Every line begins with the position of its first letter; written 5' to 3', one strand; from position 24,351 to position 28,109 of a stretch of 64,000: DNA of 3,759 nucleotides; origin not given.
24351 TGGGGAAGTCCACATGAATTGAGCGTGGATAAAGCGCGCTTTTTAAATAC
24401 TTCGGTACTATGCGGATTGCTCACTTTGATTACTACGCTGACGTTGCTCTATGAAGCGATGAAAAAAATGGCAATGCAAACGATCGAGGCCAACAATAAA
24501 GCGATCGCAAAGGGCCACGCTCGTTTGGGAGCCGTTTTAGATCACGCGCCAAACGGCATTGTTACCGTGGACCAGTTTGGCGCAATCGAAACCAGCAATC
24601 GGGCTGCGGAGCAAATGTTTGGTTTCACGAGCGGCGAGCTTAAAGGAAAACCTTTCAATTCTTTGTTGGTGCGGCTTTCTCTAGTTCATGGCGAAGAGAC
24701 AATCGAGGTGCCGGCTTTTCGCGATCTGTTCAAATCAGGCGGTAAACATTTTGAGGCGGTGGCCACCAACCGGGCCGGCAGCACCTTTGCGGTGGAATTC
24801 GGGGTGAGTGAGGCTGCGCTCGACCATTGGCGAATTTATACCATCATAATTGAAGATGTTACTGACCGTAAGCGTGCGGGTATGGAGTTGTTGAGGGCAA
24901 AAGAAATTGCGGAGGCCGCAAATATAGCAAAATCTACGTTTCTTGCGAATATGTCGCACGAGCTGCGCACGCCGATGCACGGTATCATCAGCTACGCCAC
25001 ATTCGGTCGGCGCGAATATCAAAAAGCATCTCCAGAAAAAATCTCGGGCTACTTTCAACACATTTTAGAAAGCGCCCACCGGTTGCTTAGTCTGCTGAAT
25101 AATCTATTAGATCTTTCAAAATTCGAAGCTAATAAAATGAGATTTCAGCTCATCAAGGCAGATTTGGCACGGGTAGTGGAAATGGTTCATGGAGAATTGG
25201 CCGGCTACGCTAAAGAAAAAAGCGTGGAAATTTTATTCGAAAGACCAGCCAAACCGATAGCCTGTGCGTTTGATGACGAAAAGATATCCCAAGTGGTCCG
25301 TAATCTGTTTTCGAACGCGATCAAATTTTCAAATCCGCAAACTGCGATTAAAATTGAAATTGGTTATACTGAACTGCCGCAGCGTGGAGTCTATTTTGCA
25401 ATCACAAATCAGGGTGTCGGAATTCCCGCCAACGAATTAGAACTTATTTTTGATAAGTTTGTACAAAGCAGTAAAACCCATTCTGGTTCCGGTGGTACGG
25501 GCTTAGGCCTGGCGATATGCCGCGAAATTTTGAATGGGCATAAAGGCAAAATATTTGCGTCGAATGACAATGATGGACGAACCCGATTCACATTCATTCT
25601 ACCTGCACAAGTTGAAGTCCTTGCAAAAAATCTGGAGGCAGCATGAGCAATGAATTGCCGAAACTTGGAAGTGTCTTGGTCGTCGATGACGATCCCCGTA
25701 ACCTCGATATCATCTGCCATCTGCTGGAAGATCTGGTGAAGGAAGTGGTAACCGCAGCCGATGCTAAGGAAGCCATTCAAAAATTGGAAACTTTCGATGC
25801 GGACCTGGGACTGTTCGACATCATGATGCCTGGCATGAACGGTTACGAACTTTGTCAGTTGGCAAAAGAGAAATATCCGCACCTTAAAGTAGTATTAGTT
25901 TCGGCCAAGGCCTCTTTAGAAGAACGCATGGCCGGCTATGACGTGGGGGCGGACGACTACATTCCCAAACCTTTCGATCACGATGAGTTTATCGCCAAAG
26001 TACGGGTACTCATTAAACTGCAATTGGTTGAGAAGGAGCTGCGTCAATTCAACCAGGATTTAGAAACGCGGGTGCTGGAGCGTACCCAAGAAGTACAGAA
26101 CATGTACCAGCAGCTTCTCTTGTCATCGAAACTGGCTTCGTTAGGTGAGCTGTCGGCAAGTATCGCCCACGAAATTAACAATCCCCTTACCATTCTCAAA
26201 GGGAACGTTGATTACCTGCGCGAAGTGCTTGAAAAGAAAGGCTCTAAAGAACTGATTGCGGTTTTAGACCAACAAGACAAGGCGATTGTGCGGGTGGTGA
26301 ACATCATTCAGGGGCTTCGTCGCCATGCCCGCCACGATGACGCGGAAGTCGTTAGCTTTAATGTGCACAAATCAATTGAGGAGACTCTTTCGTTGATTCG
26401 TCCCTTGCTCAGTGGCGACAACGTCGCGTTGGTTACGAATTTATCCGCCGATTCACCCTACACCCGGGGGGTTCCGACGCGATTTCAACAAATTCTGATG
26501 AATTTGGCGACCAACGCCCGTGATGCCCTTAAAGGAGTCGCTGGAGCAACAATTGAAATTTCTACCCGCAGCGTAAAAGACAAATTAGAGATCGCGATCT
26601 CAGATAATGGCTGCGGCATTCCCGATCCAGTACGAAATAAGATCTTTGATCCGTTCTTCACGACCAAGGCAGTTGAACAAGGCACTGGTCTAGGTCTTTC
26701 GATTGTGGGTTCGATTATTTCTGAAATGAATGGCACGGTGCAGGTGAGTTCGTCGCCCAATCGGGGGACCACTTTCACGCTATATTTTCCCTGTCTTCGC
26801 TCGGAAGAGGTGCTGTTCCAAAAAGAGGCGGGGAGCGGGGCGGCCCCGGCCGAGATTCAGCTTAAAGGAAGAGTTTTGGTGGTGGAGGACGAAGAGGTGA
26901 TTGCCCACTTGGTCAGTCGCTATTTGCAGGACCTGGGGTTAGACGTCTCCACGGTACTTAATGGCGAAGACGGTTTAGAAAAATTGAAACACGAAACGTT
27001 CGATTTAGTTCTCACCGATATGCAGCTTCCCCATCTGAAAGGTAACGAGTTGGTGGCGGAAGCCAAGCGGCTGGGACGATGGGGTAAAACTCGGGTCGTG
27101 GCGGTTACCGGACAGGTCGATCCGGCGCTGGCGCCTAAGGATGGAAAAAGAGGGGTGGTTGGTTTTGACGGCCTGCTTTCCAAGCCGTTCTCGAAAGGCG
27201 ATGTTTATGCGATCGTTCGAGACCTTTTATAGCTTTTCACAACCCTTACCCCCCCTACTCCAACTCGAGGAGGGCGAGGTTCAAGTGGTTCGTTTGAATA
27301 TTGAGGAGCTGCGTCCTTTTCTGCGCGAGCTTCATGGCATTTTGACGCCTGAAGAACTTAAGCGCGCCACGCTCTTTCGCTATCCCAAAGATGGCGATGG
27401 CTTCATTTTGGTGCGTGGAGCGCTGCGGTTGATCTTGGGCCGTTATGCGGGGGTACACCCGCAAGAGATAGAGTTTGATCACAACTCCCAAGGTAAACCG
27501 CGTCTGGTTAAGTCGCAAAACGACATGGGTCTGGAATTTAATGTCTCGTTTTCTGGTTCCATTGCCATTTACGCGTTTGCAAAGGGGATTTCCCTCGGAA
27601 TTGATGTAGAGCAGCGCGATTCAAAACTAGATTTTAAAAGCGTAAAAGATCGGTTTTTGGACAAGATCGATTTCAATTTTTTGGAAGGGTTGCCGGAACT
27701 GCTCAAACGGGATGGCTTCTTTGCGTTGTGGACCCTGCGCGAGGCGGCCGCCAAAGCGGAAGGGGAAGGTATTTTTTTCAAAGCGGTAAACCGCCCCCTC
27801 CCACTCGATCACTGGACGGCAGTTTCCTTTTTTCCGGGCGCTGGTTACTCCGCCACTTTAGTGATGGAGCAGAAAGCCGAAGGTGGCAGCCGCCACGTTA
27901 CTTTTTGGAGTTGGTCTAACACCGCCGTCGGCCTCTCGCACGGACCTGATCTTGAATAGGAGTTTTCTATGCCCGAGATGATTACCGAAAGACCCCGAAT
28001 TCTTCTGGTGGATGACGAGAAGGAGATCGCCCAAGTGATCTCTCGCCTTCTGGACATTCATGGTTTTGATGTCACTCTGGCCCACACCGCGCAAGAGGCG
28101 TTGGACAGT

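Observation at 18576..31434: Ten-gene co-directional operon joining a fatty-acyl tailoring module to a phosphorelay with a nucleotide-cyclase output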

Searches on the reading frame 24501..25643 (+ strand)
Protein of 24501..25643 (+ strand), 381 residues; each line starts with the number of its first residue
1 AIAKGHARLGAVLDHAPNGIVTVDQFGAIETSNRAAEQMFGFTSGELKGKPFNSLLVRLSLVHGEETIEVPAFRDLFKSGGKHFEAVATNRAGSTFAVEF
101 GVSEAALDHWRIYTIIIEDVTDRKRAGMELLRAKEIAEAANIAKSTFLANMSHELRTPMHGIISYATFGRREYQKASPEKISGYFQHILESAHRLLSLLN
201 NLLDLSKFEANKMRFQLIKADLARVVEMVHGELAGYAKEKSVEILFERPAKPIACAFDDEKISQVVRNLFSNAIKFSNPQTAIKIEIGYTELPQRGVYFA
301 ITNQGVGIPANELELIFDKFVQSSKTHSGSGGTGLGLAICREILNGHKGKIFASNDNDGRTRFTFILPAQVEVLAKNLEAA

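Call 38: search_solved_structures(query=window:24501-25643:+, max_evalue=1e-15, show_alignments=3)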
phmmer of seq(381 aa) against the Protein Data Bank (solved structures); distinct sequences matched with E-value up to 1e-15: 21.
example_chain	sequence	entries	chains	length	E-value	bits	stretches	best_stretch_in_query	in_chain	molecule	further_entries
4jas_A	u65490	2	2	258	2.7e-31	112.3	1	140-368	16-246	Histidine kinase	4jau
5uht_A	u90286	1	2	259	4.2e-31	111.7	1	131-368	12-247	Sensor histidine kinase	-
3dge_A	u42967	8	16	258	4.8e-31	111.5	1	140-368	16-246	Sensor protein | Histidine kinase | Sensor histidine kinase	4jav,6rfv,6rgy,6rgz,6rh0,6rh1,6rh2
2c2a_A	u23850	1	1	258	4.9e-31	111.4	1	140-368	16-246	SENSOR HISTIDINE KINASE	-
6azr_A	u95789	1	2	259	2.1e-30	109.4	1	131-368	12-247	Sensor histidine kinase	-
4i5s_A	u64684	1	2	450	3.5e-30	108.6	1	143-370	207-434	Putative histidine kinase CovS; VicK-like protein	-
6rh7_A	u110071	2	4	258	1.2e-29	106.9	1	140-368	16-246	Sensor histidine kinase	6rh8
7z8n_A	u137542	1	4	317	1.5e-28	103.3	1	129-354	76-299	Histidine kinase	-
5c93_A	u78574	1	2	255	1.3e-22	83.7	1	144-368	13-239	Histidine kinase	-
4u7n_A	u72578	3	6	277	1.4e-22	83.6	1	144-368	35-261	Histidine protein kinase sensor protein | Histidine kinase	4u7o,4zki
7p8e_A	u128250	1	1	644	4.5e-22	81.9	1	130-288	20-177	Receiver domain of histidine kinase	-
8u4x_A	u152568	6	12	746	7.1e-22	81.3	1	121-368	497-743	histidine kinase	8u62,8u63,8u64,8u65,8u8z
3sl2_A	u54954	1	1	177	2.8e-21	79.4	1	236-372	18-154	Sensor histidine kinase yycG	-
6paj_A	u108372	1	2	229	9.7e-21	77.6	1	144-368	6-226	Sensor protein SrrB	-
6lgq_C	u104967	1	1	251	5.5e-20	75.1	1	144-371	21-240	Histidine kinase KdpD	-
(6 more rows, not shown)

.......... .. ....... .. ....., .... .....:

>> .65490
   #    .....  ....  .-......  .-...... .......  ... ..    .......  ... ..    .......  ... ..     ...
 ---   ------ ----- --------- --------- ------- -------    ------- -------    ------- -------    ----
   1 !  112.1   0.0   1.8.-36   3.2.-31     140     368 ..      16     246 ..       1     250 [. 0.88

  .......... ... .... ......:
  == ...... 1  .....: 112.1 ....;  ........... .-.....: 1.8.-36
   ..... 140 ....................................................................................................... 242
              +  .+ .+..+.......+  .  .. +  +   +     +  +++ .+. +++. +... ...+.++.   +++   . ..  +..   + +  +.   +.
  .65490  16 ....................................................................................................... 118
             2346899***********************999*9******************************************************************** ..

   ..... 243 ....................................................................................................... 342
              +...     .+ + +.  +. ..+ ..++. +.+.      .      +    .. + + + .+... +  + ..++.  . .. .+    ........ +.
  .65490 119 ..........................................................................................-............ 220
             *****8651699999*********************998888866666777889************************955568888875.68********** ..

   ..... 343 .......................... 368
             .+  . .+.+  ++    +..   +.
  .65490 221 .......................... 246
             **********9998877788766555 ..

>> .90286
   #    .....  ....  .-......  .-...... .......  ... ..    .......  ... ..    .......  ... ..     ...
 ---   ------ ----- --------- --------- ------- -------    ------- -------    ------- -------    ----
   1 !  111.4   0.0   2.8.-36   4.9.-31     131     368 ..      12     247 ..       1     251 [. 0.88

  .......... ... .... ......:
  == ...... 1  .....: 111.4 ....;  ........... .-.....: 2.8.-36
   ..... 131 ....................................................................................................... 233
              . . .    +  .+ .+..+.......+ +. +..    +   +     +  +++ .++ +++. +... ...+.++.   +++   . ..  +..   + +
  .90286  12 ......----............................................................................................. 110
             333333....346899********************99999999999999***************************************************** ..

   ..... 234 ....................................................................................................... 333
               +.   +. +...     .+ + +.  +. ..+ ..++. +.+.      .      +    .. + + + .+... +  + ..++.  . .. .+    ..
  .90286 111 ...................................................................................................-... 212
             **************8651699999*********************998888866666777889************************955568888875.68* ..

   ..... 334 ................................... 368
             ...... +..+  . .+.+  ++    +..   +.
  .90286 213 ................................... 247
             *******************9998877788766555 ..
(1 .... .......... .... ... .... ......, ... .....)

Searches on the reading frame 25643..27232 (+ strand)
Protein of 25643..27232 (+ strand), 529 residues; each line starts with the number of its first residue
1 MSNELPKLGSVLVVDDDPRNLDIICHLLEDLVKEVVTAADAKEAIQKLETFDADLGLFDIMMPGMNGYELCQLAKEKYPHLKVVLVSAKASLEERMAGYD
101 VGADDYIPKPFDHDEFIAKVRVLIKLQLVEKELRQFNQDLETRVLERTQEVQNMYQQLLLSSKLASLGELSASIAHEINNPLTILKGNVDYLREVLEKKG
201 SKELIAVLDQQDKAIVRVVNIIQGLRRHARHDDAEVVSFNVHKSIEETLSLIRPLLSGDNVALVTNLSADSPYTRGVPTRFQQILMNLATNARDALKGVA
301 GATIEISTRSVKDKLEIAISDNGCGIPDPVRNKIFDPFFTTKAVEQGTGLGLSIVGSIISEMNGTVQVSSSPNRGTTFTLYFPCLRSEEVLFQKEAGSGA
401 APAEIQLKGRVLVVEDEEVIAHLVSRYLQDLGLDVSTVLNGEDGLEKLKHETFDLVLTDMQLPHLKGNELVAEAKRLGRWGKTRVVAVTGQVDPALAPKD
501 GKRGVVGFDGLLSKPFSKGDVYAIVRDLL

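Call 4: search_protein_families(library=pfam, proteins=[window:25643-27232:+], max_evalue=0.01)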
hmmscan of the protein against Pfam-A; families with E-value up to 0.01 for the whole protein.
window:25643-27232:+ (529 aa): 5 families
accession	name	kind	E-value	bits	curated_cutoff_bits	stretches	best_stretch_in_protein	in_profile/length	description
PF00072.30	Response_reg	-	5.6e-48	162.2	30.2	2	11-121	1-111/111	Response regulator receiver domain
PF02518.31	HATPase_c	-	4.1e-27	95.2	26.4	1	277-383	2-108/111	Histidine kinase-, DNA gyrase B-, and HSP90-like ATPase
PF00512.31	HisKA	-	2.4e-07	31.1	26.9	1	167-221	2-56/66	His Kinase A (phospho-acceptor) domain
PF14501.12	HATPase_c_5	-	0.0024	18.2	22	1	282-370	7-90/102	GHKL domain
PF02310.24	B12-binding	-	0.01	16.1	32.1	0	18-106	14-108/121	B12 binding domain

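Call 5: search_protein_families(library=ncbifam, proteins=[window:25643-27232:+], max_evalue=0.01)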
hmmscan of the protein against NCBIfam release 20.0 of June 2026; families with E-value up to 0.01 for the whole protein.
window:25643-27232:+ (529 aa): 170 families (the best 25 are shown)
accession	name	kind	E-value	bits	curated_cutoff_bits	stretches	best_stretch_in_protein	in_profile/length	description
NF010076.0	PRK13557.1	subfamily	1.2e-62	212.1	631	2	157-529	153-533/540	histidine kinase famiy protein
TIGR02956.1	TMAO_torS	equivalog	1.5e-59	202.1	676.5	2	117-528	402-819/967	TMAO reductase system sensor histidine kinase/response regulator TorS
NF052574.1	HisKinEspCMyxo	equivalog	2.3e-57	194.7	1200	2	152-473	402-730/785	serine histidine kinase EspC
NF046026.1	HisKinCckACaul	equivalog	5.5e-57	193.3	1000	2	150-476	285-628/678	cell cycle histidine kinase CckA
NF052573.1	HisKinEspAMyxo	equivalog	2.2e-56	191.4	1400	2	148-491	365-715/755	serine histidine kinase EspA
NF011874.0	PRK15347.1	equivalog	3.2e-56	191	852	3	134-386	367-616/921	two component system sensor kinase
NF008468.0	PRK11360.1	equivalog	4.4e-54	183.9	646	1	150-388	379-612/616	two-component system sensor histidine kinase AtoS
NF008099.0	PRK10841.1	equivalog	2.6e-52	177.7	920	3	152-390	457-696/949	two-component system sensor histidine kinase RcsC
NF008318.0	PRK11107.1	equivalog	4.6e-51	173.9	890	3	169-391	295-525/920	two-component sensor histidine kinase BarA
NF046020.1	HisKinCckABruc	equivalog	6.5e-51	173.2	1000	2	150-529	463-867/868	cell cycle histidine kinase CckA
NF008302.0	PRK11091.1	equivalog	1.8e-47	162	838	2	239-528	356-642/779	aerobic respiration two-component sensor histidine kinase ArcB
NF041947.1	LuxQ_Vibrio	equivalog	4.1e-44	150.7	1200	2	171-471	476-785/843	quorum-sensing autoinducer 2 sensor kinase/phosphatase LuxQ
NF010411.0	PRK13837.1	equivalog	9.8e-44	149.5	647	1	146-419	429-708/828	two-component system VirA-like sensor kinase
NF038348.1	T2SS_HK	subfamily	1.2e-42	146.2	450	2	203-383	396-572/574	histidine kinase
NF038297.2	hybrid_HK_HrmK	equivalog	3.4e-41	141.6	725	2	125-490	190-572/607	hybrid histidine kinase/response regulator HrmK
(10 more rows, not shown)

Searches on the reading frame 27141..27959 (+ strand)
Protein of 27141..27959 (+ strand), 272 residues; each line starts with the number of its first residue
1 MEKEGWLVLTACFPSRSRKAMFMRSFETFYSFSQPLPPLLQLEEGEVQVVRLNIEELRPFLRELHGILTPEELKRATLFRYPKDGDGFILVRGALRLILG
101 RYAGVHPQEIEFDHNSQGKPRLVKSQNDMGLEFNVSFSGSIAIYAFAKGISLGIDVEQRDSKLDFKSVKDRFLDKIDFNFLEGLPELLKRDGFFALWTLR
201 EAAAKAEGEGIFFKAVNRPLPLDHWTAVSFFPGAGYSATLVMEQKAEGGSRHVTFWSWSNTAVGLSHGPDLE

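Call 4: search_protein_families(library=pfam, proteins=[window:27141-27959:+], max_evalue=0.01)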
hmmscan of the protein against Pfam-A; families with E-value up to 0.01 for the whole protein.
window:27141-27959:+ (272 aa): 2 families
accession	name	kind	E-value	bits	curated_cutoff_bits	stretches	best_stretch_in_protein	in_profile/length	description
PF01648.25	ACPS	-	4.1e-08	33.7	25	1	151-217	1-73/111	4'-phosphopantetheinyl transferase superfamily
PF22624.1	AASDHPPT_N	-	5.9e-07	30.1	27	1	66-145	15-96/100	4'-phosphopantetheinyl transferase, N-terminal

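Call 5: search_protein_families(library=ncbifam, proteins=[window:27141-27959:+], max_evalue=0.01)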
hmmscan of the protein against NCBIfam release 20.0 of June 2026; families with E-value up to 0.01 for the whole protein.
window:27141-27959:+ (272 aa): 3 families
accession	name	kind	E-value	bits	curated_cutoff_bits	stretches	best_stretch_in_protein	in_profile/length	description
NF042922.1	4PPT_HetI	equivalog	5.1e-34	117.6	370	1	35-211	7-183/235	4'-phosphopantetheinyl transferase HetI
NF047349.1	4PPT_AusB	equivalog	7.3e-09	35.4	225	1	96-212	49-153/205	aureusimine biosynthesis 4'-phosphopantetheinyl transferase AusB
NF007676.0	PRK10351.1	equivalog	1.3e-05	24.9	174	1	111-211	50-147/195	4'-phosphopantetheinyl transferase AcpT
